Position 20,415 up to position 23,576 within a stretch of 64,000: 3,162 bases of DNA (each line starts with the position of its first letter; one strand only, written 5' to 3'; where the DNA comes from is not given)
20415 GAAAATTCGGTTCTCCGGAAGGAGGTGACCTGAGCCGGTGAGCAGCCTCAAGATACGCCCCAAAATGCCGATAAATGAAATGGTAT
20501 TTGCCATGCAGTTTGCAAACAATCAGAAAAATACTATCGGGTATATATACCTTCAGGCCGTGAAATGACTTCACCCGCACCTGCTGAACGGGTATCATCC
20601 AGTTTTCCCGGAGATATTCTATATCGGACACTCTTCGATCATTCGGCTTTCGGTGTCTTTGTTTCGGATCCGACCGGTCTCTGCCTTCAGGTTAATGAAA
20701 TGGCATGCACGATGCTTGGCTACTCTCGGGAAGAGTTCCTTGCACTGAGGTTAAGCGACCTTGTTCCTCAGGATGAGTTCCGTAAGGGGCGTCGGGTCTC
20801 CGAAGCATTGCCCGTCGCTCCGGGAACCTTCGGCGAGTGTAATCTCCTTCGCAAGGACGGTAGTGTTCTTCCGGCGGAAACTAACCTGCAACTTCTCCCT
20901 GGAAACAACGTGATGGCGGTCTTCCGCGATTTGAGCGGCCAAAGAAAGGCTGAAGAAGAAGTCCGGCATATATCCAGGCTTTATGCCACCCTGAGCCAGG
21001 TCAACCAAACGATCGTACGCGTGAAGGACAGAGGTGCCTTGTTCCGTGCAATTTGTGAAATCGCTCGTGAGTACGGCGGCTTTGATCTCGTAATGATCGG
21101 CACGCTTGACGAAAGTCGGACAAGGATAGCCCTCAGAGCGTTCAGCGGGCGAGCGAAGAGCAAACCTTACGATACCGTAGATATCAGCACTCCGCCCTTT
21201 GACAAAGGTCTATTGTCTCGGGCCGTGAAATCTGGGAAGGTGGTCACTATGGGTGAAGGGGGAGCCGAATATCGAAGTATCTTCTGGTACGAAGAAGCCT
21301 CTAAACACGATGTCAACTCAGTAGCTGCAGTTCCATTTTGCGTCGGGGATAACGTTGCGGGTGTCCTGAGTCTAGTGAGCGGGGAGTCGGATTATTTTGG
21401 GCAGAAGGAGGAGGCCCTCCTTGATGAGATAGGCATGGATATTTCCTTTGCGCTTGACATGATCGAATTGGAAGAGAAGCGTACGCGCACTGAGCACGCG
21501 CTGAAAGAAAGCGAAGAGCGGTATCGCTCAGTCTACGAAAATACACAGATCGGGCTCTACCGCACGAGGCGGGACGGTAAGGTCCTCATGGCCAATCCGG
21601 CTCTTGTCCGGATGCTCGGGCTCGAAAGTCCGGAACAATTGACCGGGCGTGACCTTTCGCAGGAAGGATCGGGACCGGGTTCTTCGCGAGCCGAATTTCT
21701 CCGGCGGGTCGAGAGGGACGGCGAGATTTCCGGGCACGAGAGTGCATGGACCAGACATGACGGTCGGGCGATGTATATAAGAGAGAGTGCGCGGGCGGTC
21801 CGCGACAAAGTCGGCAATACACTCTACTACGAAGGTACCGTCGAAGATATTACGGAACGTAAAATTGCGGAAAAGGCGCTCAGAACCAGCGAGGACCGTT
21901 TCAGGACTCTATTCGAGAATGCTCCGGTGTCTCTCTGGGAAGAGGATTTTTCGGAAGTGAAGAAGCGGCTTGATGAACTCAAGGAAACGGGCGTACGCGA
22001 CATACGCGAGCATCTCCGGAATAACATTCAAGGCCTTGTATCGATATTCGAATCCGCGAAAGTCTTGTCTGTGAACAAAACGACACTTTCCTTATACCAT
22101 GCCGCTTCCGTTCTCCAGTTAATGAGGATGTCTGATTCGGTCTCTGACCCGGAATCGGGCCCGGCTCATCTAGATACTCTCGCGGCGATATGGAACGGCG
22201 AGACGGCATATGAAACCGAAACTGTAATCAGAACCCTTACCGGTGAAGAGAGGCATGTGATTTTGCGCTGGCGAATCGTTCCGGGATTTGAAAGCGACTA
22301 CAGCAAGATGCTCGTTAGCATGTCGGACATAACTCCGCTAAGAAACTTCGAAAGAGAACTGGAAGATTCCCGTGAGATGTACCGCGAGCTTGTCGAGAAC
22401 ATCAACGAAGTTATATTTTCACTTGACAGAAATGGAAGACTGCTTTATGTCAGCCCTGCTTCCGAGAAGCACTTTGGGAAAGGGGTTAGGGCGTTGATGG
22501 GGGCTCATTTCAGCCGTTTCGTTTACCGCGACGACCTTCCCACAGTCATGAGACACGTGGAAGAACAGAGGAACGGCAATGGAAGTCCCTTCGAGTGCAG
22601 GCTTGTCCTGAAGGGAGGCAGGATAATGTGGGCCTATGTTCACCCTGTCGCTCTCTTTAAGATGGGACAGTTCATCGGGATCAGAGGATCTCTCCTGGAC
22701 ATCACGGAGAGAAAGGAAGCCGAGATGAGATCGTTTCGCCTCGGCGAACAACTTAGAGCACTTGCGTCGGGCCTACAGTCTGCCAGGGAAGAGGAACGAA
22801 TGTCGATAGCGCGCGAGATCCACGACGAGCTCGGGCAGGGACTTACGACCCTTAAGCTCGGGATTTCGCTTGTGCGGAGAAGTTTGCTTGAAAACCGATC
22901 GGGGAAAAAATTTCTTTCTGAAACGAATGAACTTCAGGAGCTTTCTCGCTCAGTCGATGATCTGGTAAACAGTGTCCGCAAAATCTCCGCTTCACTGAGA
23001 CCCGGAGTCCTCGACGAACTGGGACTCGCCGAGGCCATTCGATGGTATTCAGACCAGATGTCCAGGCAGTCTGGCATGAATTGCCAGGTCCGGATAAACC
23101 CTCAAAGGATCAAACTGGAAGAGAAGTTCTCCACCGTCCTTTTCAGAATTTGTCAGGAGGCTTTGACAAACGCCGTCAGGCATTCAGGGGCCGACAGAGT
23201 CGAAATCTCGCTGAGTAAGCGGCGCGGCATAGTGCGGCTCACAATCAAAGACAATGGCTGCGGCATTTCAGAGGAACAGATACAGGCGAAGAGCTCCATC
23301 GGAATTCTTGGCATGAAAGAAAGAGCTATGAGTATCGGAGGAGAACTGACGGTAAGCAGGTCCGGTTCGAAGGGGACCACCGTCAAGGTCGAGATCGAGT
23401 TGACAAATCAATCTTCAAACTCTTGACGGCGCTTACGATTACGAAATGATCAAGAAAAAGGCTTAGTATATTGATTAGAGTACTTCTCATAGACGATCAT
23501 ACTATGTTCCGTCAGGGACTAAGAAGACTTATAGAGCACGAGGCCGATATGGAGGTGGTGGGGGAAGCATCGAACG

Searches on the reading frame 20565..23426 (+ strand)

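Call 49: search_protein_families(library=pfam, proteins=[window:20565-23426:+], max_evalue=0.0001)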
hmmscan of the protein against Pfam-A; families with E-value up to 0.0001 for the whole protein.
window:20565-23426:+ (953 aa): 10 families
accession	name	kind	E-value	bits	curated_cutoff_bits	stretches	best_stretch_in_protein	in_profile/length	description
PF00989.32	PAS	-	1.2e-33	115.9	22.6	3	20-108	3-93/113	PAS fold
PF13426.13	PAS_9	-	1.4e-29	102.9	27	3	30-124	3-102/103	PAS domain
PF13188.13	PAS_8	-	3.1e-26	90.8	21.8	2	19-74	2-54/65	PAS domain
PF08448.16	PAS_4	-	2.6e-23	82.8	23.1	1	610-718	1-110/110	PAS fold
PF08447.18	PAS_3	-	3.1e-15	56.6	25.6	0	627-693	2-71/89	PAS fold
PF13185.12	GAF_2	-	3.3e-15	56.9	28.6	1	155-298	3-136/136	GAF domain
PF02518.31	HATPase_c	-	9.9e-15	55.4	26.4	1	859-947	6-110/111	Histidine kinase-, DNA gyrase B-, and HSP90-like ATPase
PF07730.19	HisKA_3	-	3.2e-12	47.3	24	1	744-816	1-68/68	Histidine kinase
PF01590.32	GAF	-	8.1e-09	36.6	22.4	1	155-297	1-133/133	GAF domain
PF13492.12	GAF_3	-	6.9e-07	30.2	27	1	160-298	6-128/129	GAF domain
